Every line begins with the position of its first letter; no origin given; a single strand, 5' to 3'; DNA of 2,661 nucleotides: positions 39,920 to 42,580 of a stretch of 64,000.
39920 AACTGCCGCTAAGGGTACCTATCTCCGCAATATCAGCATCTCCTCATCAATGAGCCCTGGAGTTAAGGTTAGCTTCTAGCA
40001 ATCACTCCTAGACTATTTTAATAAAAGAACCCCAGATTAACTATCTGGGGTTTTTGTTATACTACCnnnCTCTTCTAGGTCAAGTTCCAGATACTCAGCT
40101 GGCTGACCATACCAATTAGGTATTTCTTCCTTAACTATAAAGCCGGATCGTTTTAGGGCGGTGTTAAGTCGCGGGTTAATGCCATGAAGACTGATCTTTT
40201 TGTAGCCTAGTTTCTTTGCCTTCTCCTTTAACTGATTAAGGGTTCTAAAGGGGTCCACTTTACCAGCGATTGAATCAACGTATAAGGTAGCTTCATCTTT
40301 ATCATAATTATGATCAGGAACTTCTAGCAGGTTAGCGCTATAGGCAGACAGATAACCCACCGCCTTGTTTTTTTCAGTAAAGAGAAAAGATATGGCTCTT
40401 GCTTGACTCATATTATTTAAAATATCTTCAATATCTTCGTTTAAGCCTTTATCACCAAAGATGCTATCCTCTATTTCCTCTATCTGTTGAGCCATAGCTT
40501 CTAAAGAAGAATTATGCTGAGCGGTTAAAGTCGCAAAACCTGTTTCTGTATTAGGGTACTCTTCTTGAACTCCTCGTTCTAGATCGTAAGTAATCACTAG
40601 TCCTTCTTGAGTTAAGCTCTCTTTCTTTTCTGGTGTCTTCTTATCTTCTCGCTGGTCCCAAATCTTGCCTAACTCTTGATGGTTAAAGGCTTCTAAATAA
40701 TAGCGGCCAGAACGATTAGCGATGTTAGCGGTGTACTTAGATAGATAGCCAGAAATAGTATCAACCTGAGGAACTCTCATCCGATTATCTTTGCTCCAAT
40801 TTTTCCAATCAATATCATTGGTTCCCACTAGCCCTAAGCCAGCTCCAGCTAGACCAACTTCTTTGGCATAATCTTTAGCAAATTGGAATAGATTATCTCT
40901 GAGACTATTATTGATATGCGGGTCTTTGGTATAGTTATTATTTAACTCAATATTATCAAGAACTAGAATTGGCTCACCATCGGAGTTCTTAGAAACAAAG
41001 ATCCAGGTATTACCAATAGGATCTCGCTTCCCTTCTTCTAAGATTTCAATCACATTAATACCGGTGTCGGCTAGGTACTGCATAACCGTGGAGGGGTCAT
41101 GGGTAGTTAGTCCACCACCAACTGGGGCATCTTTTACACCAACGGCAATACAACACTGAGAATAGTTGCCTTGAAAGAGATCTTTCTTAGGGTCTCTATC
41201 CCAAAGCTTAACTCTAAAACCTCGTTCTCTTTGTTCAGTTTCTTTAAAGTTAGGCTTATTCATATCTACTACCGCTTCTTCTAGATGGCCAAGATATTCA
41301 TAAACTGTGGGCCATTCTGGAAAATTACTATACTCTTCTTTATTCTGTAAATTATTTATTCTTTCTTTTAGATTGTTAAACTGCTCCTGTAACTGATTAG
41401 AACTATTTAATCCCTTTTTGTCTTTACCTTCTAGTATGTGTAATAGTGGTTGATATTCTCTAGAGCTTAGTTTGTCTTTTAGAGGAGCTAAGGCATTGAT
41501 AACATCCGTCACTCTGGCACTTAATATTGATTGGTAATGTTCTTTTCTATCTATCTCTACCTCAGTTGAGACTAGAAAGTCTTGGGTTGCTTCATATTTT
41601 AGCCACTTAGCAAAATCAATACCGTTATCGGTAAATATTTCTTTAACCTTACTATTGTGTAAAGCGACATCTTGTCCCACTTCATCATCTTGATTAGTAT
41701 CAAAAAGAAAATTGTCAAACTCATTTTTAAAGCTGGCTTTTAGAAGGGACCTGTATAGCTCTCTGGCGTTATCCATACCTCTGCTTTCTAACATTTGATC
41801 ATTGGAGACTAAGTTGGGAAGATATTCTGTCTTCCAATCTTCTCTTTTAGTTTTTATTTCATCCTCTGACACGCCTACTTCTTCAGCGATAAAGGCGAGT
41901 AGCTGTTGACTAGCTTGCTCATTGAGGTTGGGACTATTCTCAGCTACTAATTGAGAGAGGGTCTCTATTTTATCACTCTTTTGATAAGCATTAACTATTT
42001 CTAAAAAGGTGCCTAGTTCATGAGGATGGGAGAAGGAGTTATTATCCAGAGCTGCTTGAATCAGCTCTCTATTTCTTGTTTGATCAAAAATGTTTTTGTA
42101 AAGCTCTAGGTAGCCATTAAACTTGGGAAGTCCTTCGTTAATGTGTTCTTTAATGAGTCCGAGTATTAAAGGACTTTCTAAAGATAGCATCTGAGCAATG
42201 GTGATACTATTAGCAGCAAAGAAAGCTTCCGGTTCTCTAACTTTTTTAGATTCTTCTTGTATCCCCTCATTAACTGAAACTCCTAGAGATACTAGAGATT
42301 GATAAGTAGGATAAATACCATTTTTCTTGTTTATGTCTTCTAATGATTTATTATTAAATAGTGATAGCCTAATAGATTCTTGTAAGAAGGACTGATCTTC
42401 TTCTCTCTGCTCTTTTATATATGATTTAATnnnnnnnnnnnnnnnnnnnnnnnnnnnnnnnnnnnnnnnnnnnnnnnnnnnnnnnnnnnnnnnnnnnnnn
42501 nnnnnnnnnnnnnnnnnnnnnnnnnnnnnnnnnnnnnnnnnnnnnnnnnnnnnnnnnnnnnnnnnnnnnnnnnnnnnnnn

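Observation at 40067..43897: Giant 1276-aa protein with ~11 near-identical 34/35-aa repeats whose variation is confined to a few positions, plus a GNAT-like C-terminus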

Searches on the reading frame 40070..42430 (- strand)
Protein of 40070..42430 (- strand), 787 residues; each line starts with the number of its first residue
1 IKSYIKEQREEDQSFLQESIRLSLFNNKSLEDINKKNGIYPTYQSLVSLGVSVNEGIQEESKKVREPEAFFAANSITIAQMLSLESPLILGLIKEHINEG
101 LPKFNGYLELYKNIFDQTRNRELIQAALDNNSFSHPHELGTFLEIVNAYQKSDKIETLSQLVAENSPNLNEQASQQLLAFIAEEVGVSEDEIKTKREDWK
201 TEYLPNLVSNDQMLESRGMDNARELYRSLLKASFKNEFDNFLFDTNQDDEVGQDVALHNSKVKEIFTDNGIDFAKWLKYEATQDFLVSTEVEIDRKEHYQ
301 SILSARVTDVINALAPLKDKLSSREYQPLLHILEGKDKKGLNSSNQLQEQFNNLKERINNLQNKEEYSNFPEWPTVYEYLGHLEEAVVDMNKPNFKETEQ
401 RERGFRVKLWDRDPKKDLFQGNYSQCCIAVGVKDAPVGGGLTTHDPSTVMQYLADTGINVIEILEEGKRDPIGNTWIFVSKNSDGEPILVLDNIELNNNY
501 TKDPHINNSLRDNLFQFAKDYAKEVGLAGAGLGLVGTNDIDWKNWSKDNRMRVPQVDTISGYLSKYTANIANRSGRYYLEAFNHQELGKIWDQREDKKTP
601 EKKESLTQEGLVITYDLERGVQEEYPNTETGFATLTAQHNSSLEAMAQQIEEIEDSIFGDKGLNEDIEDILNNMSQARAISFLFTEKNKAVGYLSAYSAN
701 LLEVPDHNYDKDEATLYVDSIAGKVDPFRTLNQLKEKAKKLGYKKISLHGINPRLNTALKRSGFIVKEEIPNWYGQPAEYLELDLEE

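Call 25: search_solved_structures(query=window:40070-42430:-, max_evalue=10, show_alignments=3)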
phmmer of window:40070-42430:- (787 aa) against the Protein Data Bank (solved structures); distinct sequences matched with E-value up to 10: 1.
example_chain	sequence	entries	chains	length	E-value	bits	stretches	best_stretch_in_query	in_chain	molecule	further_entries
8bmw_H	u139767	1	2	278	1.3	10.4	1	435-518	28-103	CRISPR-associated Cas7 paralog (Type III-D)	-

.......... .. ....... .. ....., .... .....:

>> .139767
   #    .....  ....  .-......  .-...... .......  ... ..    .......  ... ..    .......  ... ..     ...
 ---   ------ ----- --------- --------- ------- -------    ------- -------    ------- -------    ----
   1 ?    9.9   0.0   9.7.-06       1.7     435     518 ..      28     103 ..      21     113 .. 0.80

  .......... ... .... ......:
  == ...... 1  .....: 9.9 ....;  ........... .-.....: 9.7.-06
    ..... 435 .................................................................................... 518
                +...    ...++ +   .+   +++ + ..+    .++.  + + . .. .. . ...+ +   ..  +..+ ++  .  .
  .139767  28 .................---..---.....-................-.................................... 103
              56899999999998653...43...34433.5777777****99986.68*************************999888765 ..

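Call 27: search_protein_representatives(protein=window:40070-42430:-)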
Query: 787 residues. Proteins with E-value up to 0.001 (for the whole library): 619; up to 1e-10: 356; up to 1e-30: 43. The best 150 are listed.
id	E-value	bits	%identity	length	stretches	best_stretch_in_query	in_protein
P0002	3.8e-209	713.1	54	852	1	3-627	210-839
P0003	9.4e-171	586.2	43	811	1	52-785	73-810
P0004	1.3e-153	529.5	39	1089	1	6-785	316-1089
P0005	8.2e-143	493.8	48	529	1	266-783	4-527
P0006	4.7e-141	488.0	50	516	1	292-784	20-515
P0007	4.4e-125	435.2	41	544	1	87-622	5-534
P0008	4.3e-104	365.8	44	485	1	328-787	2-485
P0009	9.9e-102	358.0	35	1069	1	38-784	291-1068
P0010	4.1e-97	342.7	35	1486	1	30-785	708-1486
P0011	6.2e-94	332.2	35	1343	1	14-783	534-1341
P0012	1.8e-86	307.5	47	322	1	461-786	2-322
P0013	6.9e-86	305.6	33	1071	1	28-565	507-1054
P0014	2.5e-80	287.2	33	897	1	31-565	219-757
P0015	2.5e-80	287.2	44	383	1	2-354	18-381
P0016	7.6e-80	285.6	34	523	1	62-565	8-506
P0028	9.0e-45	169.6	53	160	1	433-593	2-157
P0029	2.2e-44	168.3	31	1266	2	9-521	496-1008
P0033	3.3e-39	151.2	30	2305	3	136-525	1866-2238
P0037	5.6e-36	140.6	32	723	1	224-583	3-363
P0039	5.9e-34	133.9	33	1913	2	385-587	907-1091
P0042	1.9e-31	125.6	29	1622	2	377-565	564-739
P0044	7.4e-31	123.6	33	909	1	223-530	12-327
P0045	3.1e-30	121.6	35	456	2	401-536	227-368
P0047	3.3e-29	118.2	43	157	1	635-785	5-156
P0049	3.1e-28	115.0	36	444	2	403-565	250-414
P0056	1.9e-26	109.1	31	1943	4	381-527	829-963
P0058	4.1e-26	107.9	36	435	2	385-536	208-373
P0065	2.9e-23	98.5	39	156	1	647-784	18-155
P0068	1.0e-22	96.7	33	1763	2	404-529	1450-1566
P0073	1.3e-21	93.0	39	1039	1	383-601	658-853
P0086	1.2e-20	89.8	41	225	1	396-582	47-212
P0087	2.3e-20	88.9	35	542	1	400-603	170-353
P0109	5.7e-19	84.3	33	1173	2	397-610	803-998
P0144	1.6e-17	79.6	43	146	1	644-783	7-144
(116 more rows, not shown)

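Call 29: find_homologous_proteins(query=window:40070-42430:-, max_evalue=0.001)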
Query window:40070-42430:- (787 aa): 25 proteins with E <= 0.001 among 8000 candidates.
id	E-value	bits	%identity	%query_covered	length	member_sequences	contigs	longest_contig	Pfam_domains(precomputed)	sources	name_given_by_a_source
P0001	0.0e+0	1762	100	100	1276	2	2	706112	PF27369.1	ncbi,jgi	ncbi:MAG: hypothetical protein ACOX0C_02750 [Patescibacteria group bacterium]|jgi:hypothetical prote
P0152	8.5e-226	770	46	100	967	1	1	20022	-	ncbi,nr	ncbi:hypothetical protein MYX07_02485 [Patescibacteria group bacterium AH-259-L07]|nr:hypothetical p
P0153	5.4e-222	757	46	100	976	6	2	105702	-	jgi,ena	-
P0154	4.1e-209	715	54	75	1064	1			PF12674.13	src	-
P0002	1.2e-208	713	54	75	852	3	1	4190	-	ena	-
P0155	6.7e-205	701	44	100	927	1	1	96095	-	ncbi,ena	-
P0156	7.8e-204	697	47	100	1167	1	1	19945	PF02847.24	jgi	jgi:lipocalin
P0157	8.3e-179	614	43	92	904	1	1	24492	PF02985.29,PF13646.13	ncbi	-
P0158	9.2e-178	611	42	92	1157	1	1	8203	PF02985.29,PF13513.13,PF23976.2,PF13646.13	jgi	jgi:HEAT repeat protein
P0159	7.2e-177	608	42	92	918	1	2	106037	-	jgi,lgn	-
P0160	6.9e-176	605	41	92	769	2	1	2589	-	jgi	jgi:uncharacterized protein with GYD domain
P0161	1.7e-171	590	48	72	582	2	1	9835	-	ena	-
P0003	2.9e-170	586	42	93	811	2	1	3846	-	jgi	jgi:hypothetical protein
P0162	7.7e-165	568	40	100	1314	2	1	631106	PF21124.3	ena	-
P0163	2.6e-158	547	57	54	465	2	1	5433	-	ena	-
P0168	1.0e-91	327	31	95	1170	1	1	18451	PF13428.13,PF13181.13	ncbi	-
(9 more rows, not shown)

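Call 34: find_homologous_proteins(query=A1, max_evalue=0.00001)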
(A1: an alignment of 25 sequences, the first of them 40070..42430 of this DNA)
Query A1 (25 sequences) (787 aa, profile of the alignment): 26 proteins with E <= 0.00001 among 8000 candidates.
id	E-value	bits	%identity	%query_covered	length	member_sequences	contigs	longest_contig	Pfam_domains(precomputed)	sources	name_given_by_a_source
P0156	0.0e+0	1448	47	100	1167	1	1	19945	PF02847.24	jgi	jgi:lipocalin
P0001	0.0e+0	1381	100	100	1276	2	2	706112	PF27369.1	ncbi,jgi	ncbi:MAG: hypothetical protein ACOX0C_02750 [Patescibacteria group bacterium]|jgi:hypothetical prote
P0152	0.0e+0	1372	46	100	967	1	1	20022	-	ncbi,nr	ncbi:hypothetical protein MYX07_02485 [Patescibacteria group bacterium AH-259-L07]|nr:hypothetical p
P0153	0.0e+0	1359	46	100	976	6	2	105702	-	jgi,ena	-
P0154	0.0e+0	1353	54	75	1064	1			PF12674.13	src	-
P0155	0.0e+0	1305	44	100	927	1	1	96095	-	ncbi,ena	-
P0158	0.0e+0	1280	42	92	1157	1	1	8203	PF02985.29,PF13513.13,PF23976.2,PF13646.13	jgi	jgi:HEAT repeat protein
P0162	0.0e+0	1258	40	100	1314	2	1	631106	PF21124.3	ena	-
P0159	0.0e+0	1246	42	92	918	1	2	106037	-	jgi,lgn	-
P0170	0.0e+0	1227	42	92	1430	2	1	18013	PF02985.29,PF12348.15,PF13513.13,PF01602.27,PF23976.2,PF13646.13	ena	-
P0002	0.0e+0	1200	54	75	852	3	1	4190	-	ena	-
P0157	0.0e+0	1185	43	92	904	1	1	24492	PF02985.29,PF13646.13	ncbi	-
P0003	0.0e+0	1138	42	93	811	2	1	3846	-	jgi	jgi:hypothetical protein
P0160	0.0e+0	1138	41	92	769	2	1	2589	-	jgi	jgi:uncharacterized protein with GYD domain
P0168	8.8e-295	999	31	95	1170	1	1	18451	PF13428.13,PF13181.13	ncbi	-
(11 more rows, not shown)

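Call 39: find_encoding_contigs(protein=P0162, flank=6000, max_places=1)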
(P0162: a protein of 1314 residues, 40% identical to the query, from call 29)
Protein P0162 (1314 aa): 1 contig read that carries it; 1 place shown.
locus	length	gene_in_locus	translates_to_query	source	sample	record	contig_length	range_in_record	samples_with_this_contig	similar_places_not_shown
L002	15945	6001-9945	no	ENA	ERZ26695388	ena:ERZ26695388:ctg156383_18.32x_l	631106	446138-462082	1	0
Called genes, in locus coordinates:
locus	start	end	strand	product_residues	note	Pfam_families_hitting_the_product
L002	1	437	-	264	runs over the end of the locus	PF13462:Thioredoxin_4, PF01323:DSBA (faint)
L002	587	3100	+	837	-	PF00133:tRNA-synt_1, PF09334:tRNA-synt_1g, PF13603:tRNA-synt_1_2, PF00133:tRNA-synt_1, PF08264:Anticodon_1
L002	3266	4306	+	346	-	PF04545:Sigma70_r4, PF05066:HARE-HTH (faint)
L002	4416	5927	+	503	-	-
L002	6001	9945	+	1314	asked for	PF21124:VinK_C (faint)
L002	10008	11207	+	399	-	PF02618:YceG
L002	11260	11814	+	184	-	PF00929:RNase_T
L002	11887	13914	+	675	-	PF00270:DEAD (faint), PF04851:ResIII, PF17757:UvrB_inter, PF27431:UvrB_3rd, PF00271:Helicase_C, PF12344:UvrB, PF02151:UVR (weak)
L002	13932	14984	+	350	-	PF02540:NAD_synthase (weak), PF03054:tRNA_Me_trans, PF20259:tRNA_Me_trans_M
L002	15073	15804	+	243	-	PF00230:MIP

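Call 40: find_encoding_contigs(protein=P0153, flank=6000, max_places=1)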
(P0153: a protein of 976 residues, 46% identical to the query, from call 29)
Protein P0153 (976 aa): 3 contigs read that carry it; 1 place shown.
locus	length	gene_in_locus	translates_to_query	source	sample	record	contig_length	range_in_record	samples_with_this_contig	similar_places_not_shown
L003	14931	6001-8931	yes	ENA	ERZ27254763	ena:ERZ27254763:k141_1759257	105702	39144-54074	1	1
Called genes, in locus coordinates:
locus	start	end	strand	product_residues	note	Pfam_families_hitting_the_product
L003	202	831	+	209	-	PF02777:Sod_Fe_C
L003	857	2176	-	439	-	PF02366:PMT, PF13231:PMT_2 (weak), PF16192:PMT_4TMC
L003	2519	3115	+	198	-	PF07705:CARDB (faint)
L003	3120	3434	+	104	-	-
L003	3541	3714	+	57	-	-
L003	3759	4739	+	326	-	PF00890:FAD_binding_2 (faint), PF01134:GIDA (faint), PF03486:HI0933_like (faint), PF07992:Pyr_redox_2, PF13738:Pyr_redox_3, PF00070:Pyr_redox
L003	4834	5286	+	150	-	PF02502:LacAB_rpiB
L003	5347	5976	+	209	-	PF00834:Ribul_P_3_epim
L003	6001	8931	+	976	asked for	-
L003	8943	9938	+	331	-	PF00294:PfkB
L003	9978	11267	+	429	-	-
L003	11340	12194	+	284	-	PF01116:F_bP_aldolase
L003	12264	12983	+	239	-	PF01386:Ribosomal_L25p, PF14693:Ribosomal_TL5_C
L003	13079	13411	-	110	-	-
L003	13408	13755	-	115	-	PF18924:DUF5674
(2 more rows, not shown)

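Call 41: find_encoding_contigs(protein=P0155, flank=6000, max_places=1)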
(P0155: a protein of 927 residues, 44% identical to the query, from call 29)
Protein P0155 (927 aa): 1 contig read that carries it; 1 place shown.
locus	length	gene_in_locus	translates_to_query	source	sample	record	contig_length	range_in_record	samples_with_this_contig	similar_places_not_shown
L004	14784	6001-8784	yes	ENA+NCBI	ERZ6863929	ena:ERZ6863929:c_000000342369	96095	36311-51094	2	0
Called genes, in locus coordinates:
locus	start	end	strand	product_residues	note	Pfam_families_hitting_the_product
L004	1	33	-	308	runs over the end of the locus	PF00303:Thymidylat_synt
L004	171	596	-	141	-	PF00692:dUTPase, PF22769:DCD (weak)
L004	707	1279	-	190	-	PF13238:AAA_18 (weak)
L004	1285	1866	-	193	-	PF06559:DCD_N (weak), PF22769:DCD, PF00692:dUTPase (weak)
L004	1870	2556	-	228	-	PF00687:Ribosomal_L1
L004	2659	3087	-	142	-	PF03946:Ribosomal_L11_N, PF00298:Ribosomal_L11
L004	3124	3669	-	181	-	PF02357:NusG, PF00467:KOW (weak)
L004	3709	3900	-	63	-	PF00584:SecE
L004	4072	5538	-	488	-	PF02310:B12-binding, PF04055:Radical_SAM, PF13282:DUF4070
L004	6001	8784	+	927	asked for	-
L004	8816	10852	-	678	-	PF02518:HATPase_c, PF00204:DNA_gyraseB, PF01751:Toprim, PF00986:DNA_gyraseB_C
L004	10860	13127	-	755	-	PF01588:tRNA_bind, PF03483:B3_4, PF03484:B5, PF17759:tRNA_synthFbeta, PF03147:FDX-ACB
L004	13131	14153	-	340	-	PF02912:Phe_tRNA-synt_N, PF01409:tRNA-synt_2d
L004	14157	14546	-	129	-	-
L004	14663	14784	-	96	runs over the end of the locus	PF05258:DciA (weak)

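Call 46: search_protein_families(library=pfam, proteins=[P0047, P0065, P0144, P0012, P0028, P0045, P0049, P0058, P0086], max_evalue=10)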
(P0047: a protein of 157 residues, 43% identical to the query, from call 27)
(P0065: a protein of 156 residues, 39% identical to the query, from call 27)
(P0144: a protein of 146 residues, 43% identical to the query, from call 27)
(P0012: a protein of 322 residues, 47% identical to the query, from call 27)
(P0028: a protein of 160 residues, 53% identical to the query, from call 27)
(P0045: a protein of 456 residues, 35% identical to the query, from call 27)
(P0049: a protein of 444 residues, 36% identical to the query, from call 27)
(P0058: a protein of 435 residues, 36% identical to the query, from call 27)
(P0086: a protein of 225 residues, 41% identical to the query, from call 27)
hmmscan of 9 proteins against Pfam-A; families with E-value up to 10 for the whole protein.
P0047 (157 aa): 3 families
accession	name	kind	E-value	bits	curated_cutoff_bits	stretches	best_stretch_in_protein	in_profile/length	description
PF12010.13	DUF3502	-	0.028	15.3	24.4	1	92-118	31-57/69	Domain of unknown function (DUF3502)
PF00583.31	Acetyltransf_1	-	0.058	14.1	20.7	1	18-79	3-70/116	Acetyltransferase (GNAT) family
PF13306.12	LRR_5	-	0.17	12.3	27.7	1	3-33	29-59/127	BspA type Leucine rich repeat region (6 copies)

P0065 (156 aa): 1 family
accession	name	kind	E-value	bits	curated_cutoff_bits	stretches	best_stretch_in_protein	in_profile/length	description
PF18329.7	SGBP_B_XBD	-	0.063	13.8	26.4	1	37-123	85-166/186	Surface glycan-binding protein B xyloglucan binding domain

P0144 (146 aa): 0 families

P0012 (322 aa): 3 families
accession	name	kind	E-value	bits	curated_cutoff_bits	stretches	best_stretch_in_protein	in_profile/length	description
PF12637.14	TSCPD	-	0.046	14.5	22.8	1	143-191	24-70/88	TSCPD domain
PF00583.31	Acetyltransf_1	-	0.071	13.8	20.7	1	184-288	3-102/116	Acetyltransferase (GNAT) family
PF00509.23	Hemagglutinin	-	0.075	11.9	31.8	1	149-226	363-437/550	Haemagglutinin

P0028 (160 aa): 0 families

P0045 (456 aa): 0 families

P0049 (444 aa): 0 families

P0058 (435 aa): 0 families

P0086 (225 aa): 0 families

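Call 47: predict_structure(alignment_id=A2)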
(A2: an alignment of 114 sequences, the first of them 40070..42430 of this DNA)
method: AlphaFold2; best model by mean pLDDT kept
length: 787 residues; sequences in the alignment: 114
mean_pLDDT: 92.1   pTM: 0.74
mean pLDDT of the five models: 92.1, 92.0, 91.7, 91.6, 91.6
residues with pLDDT >= 90: 628; 70-90: 128; 50-70: 19; < 50: 12
segments of 3 or more residues with pLDDT < 50: 437-441, 599-605
pLDDT, mean of each block of 10 residues (from residue 1): 95 98 95 95 98 90 91 97 97 94 90 95 97 95 95 96 94 93 95 91 91 91 97 98 98 98 98 98 91 85 92 95 92 72 78 95 94 94 92 81 94 95 85 57 74 97 94 97 98 93 91 98 98 95 91 97 91 88 97 80 56 94 93 92 95 95 94 94 97 97 91 96 90 93 96 90 95 94 93
secondary structure, 60 per line:
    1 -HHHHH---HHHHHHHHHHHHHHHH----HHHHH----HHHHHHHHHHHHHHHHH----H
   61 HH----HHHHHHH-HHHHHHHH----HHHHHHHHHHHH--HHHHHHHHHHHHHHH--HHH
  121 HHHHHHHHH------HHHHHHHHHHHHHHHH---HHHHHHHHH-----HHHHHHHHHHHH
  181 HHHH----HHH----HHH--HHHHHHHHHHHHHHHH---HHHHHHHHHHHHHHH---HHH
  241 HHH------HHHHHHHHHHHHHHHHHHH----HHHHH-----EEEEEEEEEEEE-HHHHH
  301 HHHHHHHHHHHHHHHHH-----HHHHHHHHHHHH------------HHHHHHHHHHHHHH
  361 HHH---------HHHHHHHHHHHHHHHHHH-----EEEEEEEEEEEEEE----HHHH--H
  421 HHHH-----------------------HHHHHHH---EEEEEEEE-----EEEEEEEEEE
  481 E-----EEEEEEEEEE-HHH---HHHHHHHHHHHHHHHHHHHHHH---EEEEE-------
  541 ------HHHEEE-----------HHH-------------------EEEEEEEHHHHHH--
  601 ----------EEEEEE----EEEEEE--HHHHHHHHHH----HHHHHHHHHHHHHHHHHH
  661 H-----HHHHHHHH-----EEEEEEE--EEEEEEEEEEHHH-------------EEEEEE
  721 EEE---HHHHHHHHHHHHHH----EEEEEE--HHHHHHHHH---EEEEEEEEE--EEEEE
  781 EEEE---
elements in order (helices of 4 or more, strands of 3 or more residues): H2-6 H10-25 H30-34 H39-55 H67-73 H75-82 H87-98 H101-115 H118-129 H136-151 H155-163 H169-184 H201-216 H220-234 H238-243 H250-268 H273-277 E283-294 H296-317 H323-334 H347-363 H373-390 E396-409 H414-417 H420-424 H448-454 E458-465 E471-481 E487-496 H504-525 E529-533 E550-552 E586-592 H593-598 E611-616 E621-626 H629-638 H643-661 H667-674 E680-686 E689-698 E715-723 H727-740 E745-750 H753-761 E765-773 E776-784

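Call 53: search_protein_families(library=pfam, proteins=[P0033, P0039, P0042, P0056, P0068], max_evalue=0.001)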
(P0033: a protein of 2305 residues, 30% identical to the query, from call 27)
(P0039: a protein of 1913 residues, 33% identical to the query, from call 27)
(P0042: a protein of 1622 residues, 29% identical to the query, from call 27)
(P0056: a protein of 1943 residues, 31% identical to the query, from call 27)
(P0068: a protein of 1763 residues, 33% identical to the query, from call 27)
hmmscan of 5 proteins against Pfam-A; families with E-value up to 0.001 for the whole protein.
P0033 (2305 aa): 0 families

P0039 (1913 aa): 0 families

P0042 (1622 aa): 0 families

P0056 (1943 aa): 9 families
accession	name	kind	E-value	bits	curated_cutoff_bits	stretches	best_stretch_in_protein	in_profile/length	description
PF02985.28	HEAT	-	1.4e-15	56.3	23.5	0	1171-1199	1-29/31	HEAT repeat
PF13646.12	HEAT_2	-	3e-11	43.9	27.7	2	1140-1212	7-70/88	HEAT repeats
PF24987.1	HEAT_EF3_N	-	1.2e-08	35.5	32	0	1150-1218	43-113/169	EF3 N-terminal HEAT repeat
PF13513.12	HEAT_EZ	-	3.2e-07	31.2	27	1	1146-1196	1-54/55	HEAT-like repeat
PF10363.15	RTP1_C1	-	8.2e-05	23.1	25.9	0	1140-1230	7-100/112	Required for nuclear transport of RNA pol II C-terminus 1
PF22646.2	PPP2R1A-like_HEAT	-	0.00017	22.4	27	0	1132-1201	7-77/78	PPP2R1A-like HEAT repeat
PF24714.1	TOR1L1_N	-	0.00053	19.9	43.3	0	1141-1187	14-58/281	TORTIFOLIA1 N-terminal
PF23271.1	HEAT_GCN1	-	0.00054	20.2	27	0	1135-1200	42-107/190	Stalled ribosome sensor GCN1-like, HEAT repeats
PF12717.13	Cnd1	-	0.00088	19.8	26.4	0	1138-1200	27-88/162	non-SMC mitotic condensation complex subunit 1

P0068 (1763 aa): 15 families
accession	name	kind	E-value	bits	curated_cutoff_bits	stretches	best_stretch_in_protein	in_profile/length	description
PF25174.1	Beta-prop_THOC3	-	2e-18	66.8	305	2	557-719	86-251/272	THOC3 beta-propeller domain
PF23414.1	Beta-prop_EML_2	-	1.2e-13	51.5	90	0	636-742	36-139/266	Echinoderm microtubule-associated protein second beta-propeller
PF02239.22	Cytochrom_D1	-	1.8e-11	43.7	25.5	0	858-915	41-97/368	Cytochrome D1 heme domain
PF12894.13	ANAPC4_WD40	-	3.7e-09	37.1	22.9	0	622-690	26-89/91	Anaphase-promoting complex subunit 4 WD40 domain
PF24814.1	WD40_Prp19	-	3.7e-09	36.5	320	1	530-721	66-258/281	Prp19 WD40 domain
PF07676.18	PD40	-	4e-09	36.6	20.9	0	857-868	13-24/38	WD40-like Beta Propeller Repeat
PF25173.1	Beta-prop_WDR3_1st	-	1.5e-08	35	154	0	640-697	30-87/184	WDR3 first beta-propeller domain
PF24796.1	WDR55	-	5.5e-07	29.3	200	0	602-703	56-159/296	WDR55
PF25168.1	Beta-prop_WDR36-Utp21_2nd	-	2.6e-06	27.4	84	0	822-915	208-302/335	WDR36/Utp21 second beta-propeller domain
PF24817.1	WD40_WDHD1_1st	-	3.6e-06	26.8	109.9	0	607-726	13-131/291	WDHD1 first WD40 domain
PF24780.1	WD40_MABP1-WDR62_1st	-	0.00014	21.7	496.3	0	734-785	45-97/328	MABP1/WDR62 first WD40 domain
PF24807.1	WD40_CDC20-Fz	-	0.0002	21.2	200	0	604-720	96-216/292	CDC20/Fizzy WD40 domain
PF24805.1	EIF3I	-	0.00024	20.8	200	0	585-711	78-218/324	EIF3I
PF25171.1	Beta-prop_WDR36-Utp21_1st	-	0.00029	20.8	80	0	639-698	150-209/266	WDR36/Utp21 first beta-propeller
PF23393.2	Beta-prop_WDR90_POC16_2nd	-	0.00097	18.9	60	0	642-715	42-113/291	WDR90/POC16, second beta-propeller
